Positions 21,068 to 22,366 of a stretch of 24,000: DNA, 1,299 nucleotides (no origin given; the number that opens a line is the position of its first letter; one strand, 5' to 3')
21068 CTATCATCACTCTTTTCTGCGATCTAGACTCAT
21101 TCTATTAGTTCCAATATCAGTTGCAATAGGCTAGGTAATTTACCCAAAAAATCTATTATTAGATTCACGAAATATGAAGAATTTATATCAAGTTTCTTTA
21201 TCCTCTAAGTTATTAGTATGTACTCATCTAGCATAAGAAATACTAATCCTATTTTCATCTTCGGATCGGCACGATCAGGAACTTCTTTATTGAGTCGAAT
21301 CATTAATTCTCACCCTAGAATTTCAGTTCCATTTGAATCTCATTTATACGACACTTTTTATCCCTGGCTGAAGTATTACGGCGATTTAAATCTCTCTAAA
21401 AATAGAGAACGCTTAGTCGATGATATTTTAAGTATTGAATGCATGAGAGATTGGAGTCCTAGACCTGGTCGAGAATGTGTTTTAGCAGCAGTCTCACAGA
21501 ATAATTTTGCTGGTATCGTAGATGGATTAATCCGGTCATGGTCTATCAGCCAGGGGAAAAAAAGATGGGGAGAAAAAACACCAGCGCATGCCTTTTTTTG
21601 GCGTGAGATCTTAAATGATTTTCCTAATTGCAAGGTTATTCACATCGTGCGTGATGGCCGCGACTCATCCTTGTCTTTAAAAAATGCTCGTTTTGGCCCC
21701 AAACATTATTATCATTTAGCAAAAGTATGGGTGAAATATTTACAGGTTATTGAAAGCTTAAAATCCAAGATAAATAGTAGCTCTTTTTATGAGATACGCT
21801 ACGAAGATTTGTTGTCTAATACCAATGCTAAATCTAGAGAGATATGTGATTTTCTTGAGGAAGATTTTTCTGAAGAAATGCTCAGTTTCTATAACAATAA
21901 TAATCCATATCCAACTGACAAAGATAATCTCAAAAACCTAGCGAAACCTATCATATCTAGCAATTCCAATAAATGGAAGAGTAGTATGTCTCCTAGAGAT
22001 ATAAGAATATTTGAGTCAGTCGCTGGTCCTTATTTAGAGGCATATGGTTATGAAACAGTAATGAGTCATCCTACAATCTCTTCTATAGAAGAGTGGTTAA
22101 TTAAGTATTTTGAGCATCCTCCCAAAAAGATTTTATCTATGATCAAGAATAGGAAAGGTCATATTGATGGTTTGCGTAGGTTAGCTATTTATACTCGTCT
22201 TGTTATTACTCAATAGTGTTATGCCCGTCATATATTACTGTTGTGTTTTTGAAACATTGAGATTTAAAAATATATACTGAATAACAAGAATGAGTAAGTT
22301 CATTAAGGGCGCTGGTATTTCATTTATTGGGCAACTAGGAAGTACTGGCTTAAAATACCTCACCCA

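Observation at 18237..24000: Sharp G+C drop after 18236: low-GC decoration/export cassette appended to a higher-GC operon (acylated plus sulfated glycan?)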

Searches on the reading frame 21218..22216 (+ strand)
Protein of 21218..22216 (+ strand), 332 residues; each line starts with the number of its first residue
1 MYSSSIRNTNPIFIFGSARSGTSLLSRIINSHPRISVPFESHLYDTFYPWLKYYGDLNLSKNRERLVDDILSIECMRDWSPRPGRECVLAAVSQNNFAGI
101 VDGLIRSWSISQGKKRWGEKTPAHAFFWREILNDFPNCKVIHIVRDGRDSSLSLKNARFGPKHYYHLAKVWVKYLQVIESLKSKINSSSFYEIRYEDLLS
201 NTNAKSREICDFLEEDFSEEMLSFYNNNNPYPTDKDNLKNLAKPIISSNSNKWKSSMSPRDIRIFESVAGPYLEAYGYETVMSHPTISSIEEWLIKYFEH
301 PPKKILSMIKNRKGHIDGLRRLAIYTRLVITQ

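Call 5: search_protein_families(library=pfam, proteins=[window:21218-22216:+], max_evalue=0.01)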
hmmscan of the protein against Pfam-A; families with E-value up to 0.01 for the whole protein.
window:21218-22216:+ (332 aa): 3 families
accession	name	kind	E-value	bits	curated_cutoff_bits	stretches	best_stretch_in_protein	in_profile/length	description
PF13469.12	Sulfotransfer_3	-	3.1e-29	103.2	27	1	11-218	1-215/216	Sulfotransferase family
PF00685.33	Sulfotransfer_1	-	4.4e-13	49.6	22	1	11-269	3-247/255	Sulfotransferase domain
PF17784.7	Sulfotransfer_4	-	0.0063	16.8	22.8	0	124-176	77-127/215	Sulfotransferase domain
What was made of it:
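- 21218..22216 (+): PAPS-dependent sulfotransferase. PF13469 103 bits (call 5).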

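Call 6: search_protein_families(library=ncbifam, proteins=[window:21218-22216:+], max_evalue=0.01)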
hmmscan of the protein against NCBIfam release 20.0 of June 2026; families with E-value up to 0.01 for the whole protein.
window:21218-22216:+ (332 aa): 0 families

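Call 33: find_homologous_proteins(query=window:21218-22216:+)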
Query window:21218-22216:+ (332 aa): 337 proteins with E <= 0.001 among 1706 candidates; the best 120 are listed.
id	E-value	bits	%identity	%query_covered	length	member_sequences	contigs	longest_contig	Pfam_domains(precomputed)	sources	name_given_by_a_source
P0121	3.7e-216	735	95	100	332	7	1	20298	PF13469.13,PF00685.34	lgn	-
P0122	7.2e-170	583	74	99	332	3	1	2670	PF13469.13,PF00685.34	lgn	-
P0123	3.1e-167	574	75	98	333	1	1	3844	PF13469.13,PF00685.34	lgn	-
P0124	5.6e-167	574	74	98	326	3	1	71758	PF13469.13,PF00685.34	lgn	-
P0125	1.3e-165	569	72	99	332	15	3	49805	PF13469.13,PF00685.34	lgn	-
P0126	1.5e-157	543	70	98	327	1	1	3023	PF13469.13,PF00685.34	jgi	-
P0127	8.8e-141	487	63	97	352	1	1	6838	PF13469.13,PF00685.34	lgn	-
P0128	7.1e-140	484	61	98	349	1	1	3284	PF13469.13,PF00685.34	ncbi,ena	-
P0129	7.6e-139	481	60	98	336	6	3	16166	PF13469.13,PF00685.34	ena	-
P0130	2.3e-138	479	62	98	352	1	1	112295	PF13469.13,PF00685.34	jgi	jgi:hypothetical protein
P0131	4.4e-138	479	63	96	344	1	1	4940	PF13469.13,PF00685.34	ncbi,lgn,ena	-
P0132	5.4e-138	478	62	98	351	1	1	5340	PF13469.13,PF00685.34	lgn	-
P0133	5.8e-138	478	62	96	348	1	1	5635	PF13469.13,PF00685.34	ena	-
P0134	6.6e-137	475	61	96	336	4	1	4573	PF13469.13,PF00685.34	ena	-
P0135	5.6e-136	472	61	96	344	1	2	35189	PF13469.13,PF00685.34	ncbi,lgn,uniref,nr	ncbi:Sulfotransferase domain protein [Hyella patelloides LEGE 07179]|uniref:Sulfotransferase domain 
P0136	1.1e-135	471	63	96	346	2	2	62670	PF13469.13,PF00685.34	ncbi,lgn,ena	-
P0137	7.2e-133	461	60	99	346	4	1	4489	PF13469.13,PF00685.34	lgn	-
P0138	1.4e-132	461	59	98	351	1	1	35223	PF13469.13,PF00685.34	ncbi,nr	ncbi:sulfotransferase [Pleurocapsales cyanobacterium LEGE 06147]|nr:sulfotransferase [Pleurocapsales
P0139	2.6e-132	460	57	93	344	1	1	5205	PF13469.13,PF00685.34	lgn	-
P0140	2.6e-132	460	60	96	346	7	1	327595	PF13469.13,PF00685.34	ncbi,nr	ncbi:sulfotransferase [Leptothoe sp. LEGE 181152]|nr:sulfotransferase [Leptothoe sp. LEGE 181152]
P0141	1.8e-131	457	58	93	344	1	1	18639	PF13469.13,PF00685.34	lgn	-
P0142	9.2e-131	455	59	98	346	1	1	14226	PF13469.13,PF00685.34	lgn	-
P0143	1.0e-130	454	59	98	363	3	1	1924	PF13469.13,PF00685.34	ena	-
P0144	2.9e-130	453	60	96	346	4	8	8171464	PF13469.13,PF00685.34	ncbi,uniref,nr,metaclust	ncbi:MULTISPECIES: sulfotransferase [Moorena]|uniref:Sulfotransferase domain protein n=1 Tax=Moorena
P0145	4.2e-130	452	60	99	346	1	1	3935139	PF13469.13,PF00685.34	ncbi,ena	-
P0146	1.6e-128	447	59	96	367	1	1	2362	PF13469.13,PF00685.34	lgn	-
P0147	1.1e-127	444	58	98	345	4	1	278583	PF13469.13,PF00685.34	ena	-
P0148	1.6e-127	444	57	99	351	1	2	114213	PF13469.13,PF00685.34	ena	-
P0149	1.9e-127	444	58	98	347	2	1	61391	PF13469.13,PF00685.34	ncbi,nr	ncbi:MAG: sulfotransferase [Leptolyngbyaceae cyanobacterium MAG.088]|nr:sulfotransferase [Leptolyngb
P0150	3.4e-127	443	61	96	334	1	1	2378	PF13469.13,PF00685.34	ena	-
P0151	8.0e-127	442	57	99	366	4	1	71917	PF13469.13,PF00685.34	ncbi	ncbi:MAG: sulfotransferase [Stanieria sp.]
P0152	8.7e-127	441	57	98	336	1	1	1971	PF13469.13,PF00685.34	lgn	-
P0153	1.4e-126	441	57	98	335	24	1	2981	PF13469.13,PF00685.34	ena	-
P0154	2.0e-126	440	58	97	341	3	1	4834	PF13469.13,PF00685.34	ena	-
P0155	9.3e-126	438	57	99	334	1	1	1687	PF13469.13,PF00685.34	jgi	jgi:hypothetical protein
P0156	2.6e-125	437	58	96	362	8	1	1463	PF13469.13,PF00685.34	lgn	-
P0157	2.7e-125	437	57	93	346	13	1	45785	PF13469.13,PF00685.34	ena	-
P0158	1.5e-124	434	56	98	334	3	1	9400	PF13469.13,PF00685.34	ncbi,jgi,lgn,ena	-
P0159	1.6e-124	434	56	98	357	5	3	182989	PF13469.13,PF00685.34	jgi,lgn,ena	jgi:hypothetical protein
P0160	2.5e-124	433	60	96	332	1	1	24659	PF13469.13,PF00685.34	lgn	-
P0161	3.2e-124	433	60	96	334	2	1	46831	PF13469.13,PF00685.34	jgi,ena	-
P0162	3.6e-124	433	57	97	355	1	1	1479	PF13469.13,PF00685.34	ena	-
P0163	7.4e-124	432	58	96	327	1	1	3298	PF13469.13,PF00685.34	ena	-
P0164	9.6e-124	431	54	98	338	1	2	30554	PF13469.13,PF00685.34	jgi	jgi:hypothetical protein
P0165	6.7e-123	429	57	96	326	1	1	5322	PF13469.13,PF00685.34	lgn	-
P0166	9.3e-123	428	58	96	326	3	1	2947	PF13469.13,PF00685.34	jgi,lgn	-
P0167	1.2e-122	428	55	96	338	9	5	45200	PF13469.13,PF00685.34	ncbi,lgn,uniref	ncbi:MAG: sulfotransferase [Coleofasciculus sp. C1-SOL-03]|uniref:sulfotransferase family protein n=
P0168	2.1e-122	427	58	96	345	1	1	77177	PF13469.13,PF00685.34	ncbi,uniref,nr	ncbi:MAG: sulfotransferase [Okeania sp. SIO2C9]|uniref:sulfotransferase family protein n=1 Tax=Okean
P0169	3.1e-122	426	58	96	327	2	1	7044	PF13469.13,PF00685.34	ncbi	-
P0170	3.7e-122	426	54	98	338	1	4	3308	PF13469.13,PF00685.34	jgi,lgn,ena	-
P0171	1.7e-121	424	55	99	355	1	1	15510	PF13469.13,PF00685.34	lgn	-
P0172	3.1e-120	420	59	96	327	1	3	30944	PF13469.13,PF00685.34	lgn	-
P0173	1.6e-119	418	56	98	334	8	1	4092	PF13469.13,PF00685.34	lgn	-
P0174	1.7e-119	418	56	96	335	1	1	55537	PF13469.13,PF00685.34,PF17784.8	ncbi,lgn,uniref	ncbi:hypothetical protein MNBD_GAMMA16-668 [hydrothermal vent metagenome]|uniref:Sulfotransferase n=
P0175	1.2e-116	408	57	91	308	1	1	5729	PF13469.13,PF00685.34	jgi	jgi:hypothetical protein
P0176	2.8e-116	407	54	98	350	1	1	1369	PF13469.13,PF00685.34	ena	-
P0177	5.8e-116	406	54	96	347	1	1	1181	PF13469.13,PF00685.34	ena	-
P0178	6.7e-116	406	53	97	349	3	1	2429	PF13469.13,PF00685.34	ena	-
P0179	9.3e-116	405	53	96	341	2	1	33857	PF13469.13,PF00685.34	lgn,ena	-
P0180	1.0e-115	405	54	98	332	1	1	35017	PF13469.13,PF00685.34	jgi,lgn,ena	-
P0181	1.1e-115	405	55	96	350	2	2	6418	PF13469.13,PF00685.34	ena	-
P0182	2.1e-115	404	57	96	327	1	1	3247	PF13469.13,PF00685.34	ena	-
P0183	2.5e-115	404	52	97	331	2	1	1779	PF13469.13,PF00685.34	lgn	-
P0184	3.6e-115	403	55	91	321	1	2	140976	PF13469.13,PF00685.34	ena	-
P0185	3.8e-115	403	55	92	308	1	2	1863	PF13469.13,PF00685.34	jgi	jgi:hypothetical protein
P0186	1.8e-114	401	55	96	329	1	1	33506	PF13469.13,PF00685.34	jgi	-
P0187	1.1e-113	398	54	93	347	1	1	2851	PF13469.13,PF00685.34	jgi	jgi:hypothetical protein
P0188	5.0e-113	396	54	96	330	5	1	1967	PF13469.13,PF00685.34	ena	-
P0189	8.5e-113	395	53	96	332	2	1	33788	PF13469.13,PF00685.34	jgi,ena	-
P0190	1.9e-112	394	52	98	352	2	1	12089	PF13469.13,PF00685.34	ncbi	-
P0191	3.0e-112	394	50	97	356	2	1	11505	PF13469.13,PF00685.34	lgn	-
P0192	1.1e-111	392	53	97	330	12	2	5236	PF13469.13,PF00685.34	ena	-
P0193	1.5e-111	391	52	99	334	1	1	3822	PF13469.13,PF00685.34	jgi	jgi:hypothetical protein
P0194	2.7e-111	390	54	96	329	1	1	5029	PF13469.13,PF00685.34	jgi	-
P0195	6.5e-111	389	53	96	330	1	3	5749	PF13469.13,PF00685.34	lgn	-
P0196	8.1e-111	389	54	97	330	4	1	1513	PF13469.13,PF00685.34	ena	-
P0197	2.2e-110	388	53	96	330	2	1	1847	PF13469.13,PF00685.34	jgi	-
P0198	2.4e-110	387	53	96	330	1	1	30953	PF13469.13,PF00685.34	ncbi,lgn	-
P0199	2.6e-110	387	53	97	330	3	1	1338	PF13469.13,PF00685.34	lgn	-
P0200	3.6e-110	387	53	97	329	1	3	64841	PF13469.13,PF00685.34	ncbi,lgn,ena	ncbi:MAG: sulfotransferase [Gammaproteobacteria bacterium]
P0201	5.8e-110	386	54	96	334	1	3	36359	PF13469.13,PF00685.34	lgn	-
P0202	6.5e-110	386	53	97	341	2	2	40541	PF13469.13,PF00685.34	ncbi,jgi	-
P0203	1.2e-109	385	51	99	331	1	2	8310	PF13469.13,PF00685.34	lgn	-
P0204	1.6e-109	385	54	97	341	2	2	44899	PF13469.13,PF00685.34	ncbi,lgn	-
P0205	2.1e-109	384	52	97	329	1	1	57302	PF13469.13,PF00685.34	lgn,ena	-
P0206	1.1e-108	382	53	96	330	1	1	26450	PF13469.13,PF00685.34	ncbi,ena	-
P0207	1.2e-108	382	53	96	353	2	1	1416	PF13469.13,PF00685.34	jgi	jgi:hypothetical protein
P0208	2.3e-108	381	53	96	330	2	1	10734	PF13469.13,PF00685.34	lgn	-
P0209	2.5e-108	381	51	96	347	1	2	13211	PF13469.13,PF00685.34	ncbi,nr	ncbi:MAG: sulfotransferase [Calditrichaeota bacterium]|nr:MAG: sulfotransferase [Calditrichota bacte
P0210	3.9e-108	380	52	96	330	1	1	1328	PF13469.13,PF00685.34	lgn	-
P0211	8.3e-108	379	51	98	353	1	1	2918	PF13469.13,PF00685.34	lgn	-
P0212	1.1e-107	379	52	97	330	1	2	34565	PF13469.13,PF00685.34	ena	-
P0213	2.6e-107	377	53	97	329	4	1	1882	PF13469.13,PF00685.34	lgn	-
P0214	1.6e-106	375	52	96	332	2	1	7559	PF13469.13,PF00685.34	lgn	-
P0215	2.2e-106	374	52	92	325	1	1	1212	PF13469.13,PF00685.34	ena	-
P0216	2.7e-106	374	51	96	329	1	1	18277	PF13469.13,PF00685.34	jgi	jgi:hypothetical protein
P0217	4.5e-106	373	51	97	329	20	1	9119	PF13469.13,PF00685.34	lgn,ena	-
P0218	1.1e-105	372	48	98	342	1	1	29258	PF13469.13,PF00685.34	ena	-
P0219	3.1e-105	371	51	96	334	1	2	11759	PF13469.13,PF00685.34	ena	-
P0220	1.5e-104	368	51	97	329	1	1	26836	PF13469.13,PF00685.34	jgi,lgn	-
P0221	1.7e-104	368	50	97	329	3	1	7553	PF13469.13,PF00685.34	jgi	jgi:hypothetical protein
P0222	9.8e-104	366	50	98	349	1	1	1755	PF13469.13,PF00685.34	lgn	-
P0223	1.6e-103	365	50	98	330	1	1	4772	PF13469.13,PF00685.34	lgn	-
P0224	1.7e-103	365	50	98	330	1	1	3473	PF13469.13,PF00685.34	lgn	-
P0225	4.1e-103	364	50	97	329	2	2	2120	PF13469.13,PF00685.34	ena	-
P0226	4.3e-103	364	52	97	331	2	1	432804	PF13469.13,PF00685.34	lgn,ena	-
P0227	8.1e-103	363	49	97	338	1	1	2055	PF13469.13,PF00685.34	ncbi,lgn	-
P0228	1.2e-102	362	48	98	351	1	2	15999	PF13469.13,PF00685.34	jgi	jgi:hypothetical protein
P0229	1.3e-102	362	50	96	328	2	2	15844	PF13469.13,PF00685.34,PF17784.8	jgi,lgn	-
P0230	2.5e-102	361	48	98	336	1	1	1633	PF13469.13,PF00685.34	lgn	-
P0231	4.0e-102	360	49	99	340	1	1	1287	PF13469.13,PF00685.34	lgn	-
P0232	1.1e-101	359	48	98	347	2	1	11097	PF13469.13,PF00685.34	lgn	-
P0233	1.6e-101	358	47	98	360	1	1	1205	PF13469.13,PF00685.34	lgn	-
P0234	1.5e-100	355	48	98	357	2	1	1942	PF13469.13,PF00685.34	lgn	-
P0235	1.8e-100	355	49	96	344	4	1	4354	PF13469.13,PF00685.34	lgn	-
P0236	2.0e-100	355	49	96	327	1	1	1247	PF13469.13,PF00685.34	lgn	-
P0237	2.8e-100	354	47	98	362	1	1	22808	PF13469.13,PF00685.34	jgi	-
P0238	4.8e-100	354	48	93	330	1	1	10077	PF13469.13,PF00685.34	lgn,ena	-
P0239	5.6e-100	353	45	98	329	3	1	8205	PF13469.13,PF00685.34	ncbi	-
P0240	1.1e-99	352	49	96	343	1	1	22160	PF13469.13,PF00685.34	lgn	-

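Call 35: find_related_loci(query=A1, collection=metagenome_contigs, flank=8000)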
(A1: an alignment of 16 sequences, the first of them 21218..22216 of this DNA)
Query A1 (332 aa) in metagenome_contigs; peptide patterns used: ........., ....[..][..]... (x = any residue, [..] = any of these).
600 stretches matched a pattern (row limit reached: there are more); 558 encode a relative of the query (tblastn E <= 1e-3); the best 80 are kept; 80 distinct loci.
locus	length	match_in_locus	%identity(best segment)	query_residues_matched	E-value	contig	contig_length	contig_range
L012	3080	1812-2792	61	2-328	3e-153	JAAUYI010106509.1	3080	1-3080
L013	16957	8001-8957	60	10-328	2e-128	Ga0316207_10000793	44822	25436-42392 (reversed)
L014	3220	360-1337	54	3-328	4e-131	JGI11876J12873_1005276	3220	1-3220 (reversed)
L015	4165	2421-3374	55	11-328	1e-124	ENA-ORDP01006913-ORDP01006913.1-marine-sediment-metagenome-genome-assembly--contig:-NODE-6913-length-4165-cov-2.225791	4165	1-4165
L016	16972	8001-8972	54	3-328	4e-120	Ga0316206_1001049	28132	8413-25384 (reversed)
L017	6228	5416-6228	61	3-273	3e-112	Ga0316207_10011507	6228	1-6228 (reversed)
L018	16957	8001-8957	56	10-328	1e-123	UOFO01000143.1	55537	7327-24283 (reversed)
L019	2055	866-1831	49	7-328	2e-112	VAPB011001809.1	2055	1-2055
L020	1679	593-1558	45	8-329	6e-110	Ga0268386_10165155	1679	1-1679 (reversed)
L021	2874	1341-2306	45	8-329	4e-105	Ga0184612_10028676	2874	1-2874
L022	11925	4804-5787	46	5-329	1e-101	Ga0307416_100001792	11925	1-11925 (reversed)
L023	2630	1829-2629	54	7-273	3e-105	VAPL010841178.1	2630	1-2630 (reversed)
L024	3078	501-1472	44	7-330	4e-102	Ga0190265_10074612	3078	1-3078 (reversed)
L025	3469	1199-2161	44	10-330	7e-101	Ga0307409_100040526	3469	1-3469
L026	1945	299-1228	43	9-323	2e-104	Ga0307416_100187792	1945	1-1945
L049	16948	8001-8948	52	15-330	2e-109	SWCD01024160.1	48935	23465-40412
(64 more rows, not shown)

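Call 40: search_solved_structures(query=window:21218-22216:+, max_evalue=0.01)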
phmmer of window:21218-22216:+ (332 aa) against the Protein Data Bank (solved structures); distinct sequences matched with E-value up to 0.01: 10.
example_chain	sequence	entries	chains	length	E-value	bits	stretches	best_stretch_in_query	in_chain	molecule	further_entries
4gbm_A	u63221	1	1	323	2.4e-09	40.5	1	5-228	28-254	CurM Sulfotransferase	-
4gox_A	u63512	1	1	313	1.4e-08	38.1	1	7-228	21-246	Polyketide synthase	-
3ap3_A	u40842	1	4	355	8.6e-06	28.8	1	134-303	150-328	Protein-tyrosine sulfotransferase 2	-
9wwe_A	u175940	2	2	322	1.3e-05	28.3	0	134-295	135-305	Protein-tyrosine sulfotransferase 2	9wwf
3ap1_A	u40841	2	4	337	1.5e-05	28.1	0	134-295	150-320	Protein-tyrosine sulfotransferase 2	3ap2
9wp1_A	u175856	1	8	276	0.00015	24.8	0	134-285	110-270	Protein-tyrosine sulfotransferase 1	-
5wrj_A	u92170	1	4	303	0.00019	24.5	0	134-286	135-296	Protein-tyrosine sulfotransferase 1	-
5wri_A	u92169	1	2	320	0.00023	24.1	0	134-286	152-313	Protein-tyrosine sulfotransferase 1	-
2zq5_A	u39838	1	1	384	0.0012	21.8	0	110-202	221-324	Putative uncharacterized protein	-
8w5z_A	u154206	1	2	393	0.0034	20.3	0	134-295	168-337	Protein-tyrosine sulfotransferase (Fragment)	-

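Call 46: search_protein_families(library=pfam, proteins=[L013:1574-3022:+, L013:3040-5145:+, L013:5179-6537:+, L013:8981-10528:+, L013:15367-16317:+, L049:1167-2477:+, L049:2685-4124:+, L049:5140-6075:+, L049:8970-10499:-, L049:10537-12219:-], max_evalue=0.001)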
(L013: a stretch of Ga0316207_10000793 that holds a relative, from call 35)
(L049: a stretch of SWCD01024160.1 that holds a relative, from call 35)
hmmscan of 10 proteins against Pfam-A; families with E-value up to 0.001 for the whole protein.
L013:1574-3022:+ (482 aa): 2 families
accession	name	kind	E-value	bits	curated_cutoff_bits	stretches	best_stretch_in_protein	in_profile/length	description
PF02397.22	Bac_transf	-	2e-67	226.6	27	1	293-476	1-178/179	Bacterial sugar transferase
PF13727.12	CoA_binding_3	-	1.6e-06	28.7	25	1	87-198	3-113/175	CoA-binding domain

L013:3040-5145:+ (701 aa): 3 families
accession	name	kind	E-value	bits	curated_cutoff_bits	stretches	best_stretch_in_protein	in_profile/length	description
PF02518.31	HATPase_c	-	6.3e-20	72.1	26.4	1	590-696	2-110/111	Histidine kinase-, DNA gyrase B-, and HSP90-like ATPase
PF01590.32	GAF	-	8.7e-07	30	22.4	1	337-468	7-131/133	GAF domain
PF13185.12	GAF_2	-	5.4e-06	27.1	28.6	1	335-469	7-134/136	GAF domain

L013:5179-6537:+ (452 aa): 7 families
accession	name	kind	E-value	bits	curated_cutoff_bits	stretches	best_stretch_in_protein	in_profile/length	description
PF00158.32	Sigma54_activat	-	8.8e-72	240.7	20.2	1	151-317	1-167/168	Sigma-54 interaction domain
PF14532.12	Sigma54_activ_2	-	5.2e-25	88.7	25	1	152-322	1-138/138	Sigma-54 interaction domain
PF25601.1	AAA_lid_14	-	2.8e-21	75.6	27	1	323-396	1-74/87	AAA+ ATPase lid domain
PF00072.30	Response_reg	-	8.2e-16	58.6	30.2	1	12-119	2-106/111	Response regulator receiver domain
PF07728.20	AAA_5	-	5.2e-08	33.4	22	1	175-294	2-124/139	AAA domain (dynein-related subfamily)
PF02954.25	HTH_8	-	5.5e-06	26.5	22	1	411-448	4-41/42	Bacterial regulatory protein, Fis family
PF01078.27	Mg_chelatase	-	4.5e-05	23.4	20.3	0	230-293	93-158/207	Magnesium chelatase, subunit ChlI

L013:8981-10528:+ (515 aa): 2 families
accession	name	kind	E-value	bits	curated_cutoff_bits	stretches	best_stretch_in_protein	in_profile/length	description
PF00501.34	AMP-binding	-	6.8e-68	229.6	29.9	1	18-371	4-384/384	AMP-binding enzyme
PF13193.12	AMP-binding_C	-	0.0008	20.7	24.5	0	463-501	41-76/76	AMP-binding enzyme C-terminal domain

L013:15367-16317:+ (316 aa): 1 family
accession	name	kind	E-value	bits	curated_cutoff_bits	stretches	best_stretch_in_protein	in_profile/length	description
PF03706.18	LPG_synthase_TM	-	1.8e-38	133.2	33.4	1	14-306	2-300/302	Lysylphosphatidylglycerol synthase TM region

L049:1167-2477:+ (436 aa): 1 family
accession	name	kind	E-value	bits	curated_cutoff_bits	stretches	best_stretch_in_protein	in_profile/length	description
PF04932.20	Wzy_C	-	1.4e-15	57.8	31.7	1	209-356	4-149/149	O-Antigen ligase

L049:2685-4124:+ (479 aa): 1 family
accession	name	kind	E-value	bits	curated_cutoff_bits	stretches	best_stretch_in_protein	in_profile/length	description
PF13231.12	PMT_2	-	2.3e-06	28.3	26.1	1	59-216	9-159/160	Dolichyl-phosphate-mannose-protein mannosyltransferase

L049:5140-6075:+ (311 aa): 1 family
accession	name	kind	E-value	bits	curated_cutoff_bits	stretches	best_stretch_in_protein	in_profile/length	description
PF00535.33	Glycos_transf_2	-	3.7e-09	37.2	23.3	1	8-167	1-166/168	Glycosyl transferase family 2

L049:8970-10499:- (509 aa): 2 families
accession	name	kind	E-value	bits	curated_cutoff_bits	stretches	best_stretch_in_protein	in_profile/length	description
PF00501.34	AMP-binding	-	1.6e-55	188.9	29.9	1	15-368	2-384/384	AMP-binding enzyme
PF13193.12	AMP-binding_C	-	6.9e-05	24.1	24.5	1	439-498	15-76/76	AMP-binding enzyme C-terminal domain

L049:10537-12219:- (560 aa): 2 families
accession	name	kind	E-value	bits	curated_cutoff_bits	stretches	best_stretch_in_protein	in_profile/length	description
PF16586.11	DUF5060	-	7e-17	61.9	27.2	1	28-101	2-68/70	Domain of unknown function (DUF5060)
PF00150.24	Cellulase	-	1.1e-05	25.6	23.5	1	205-333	40-161/272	Cellulase (glycosyl hydrolase family 5)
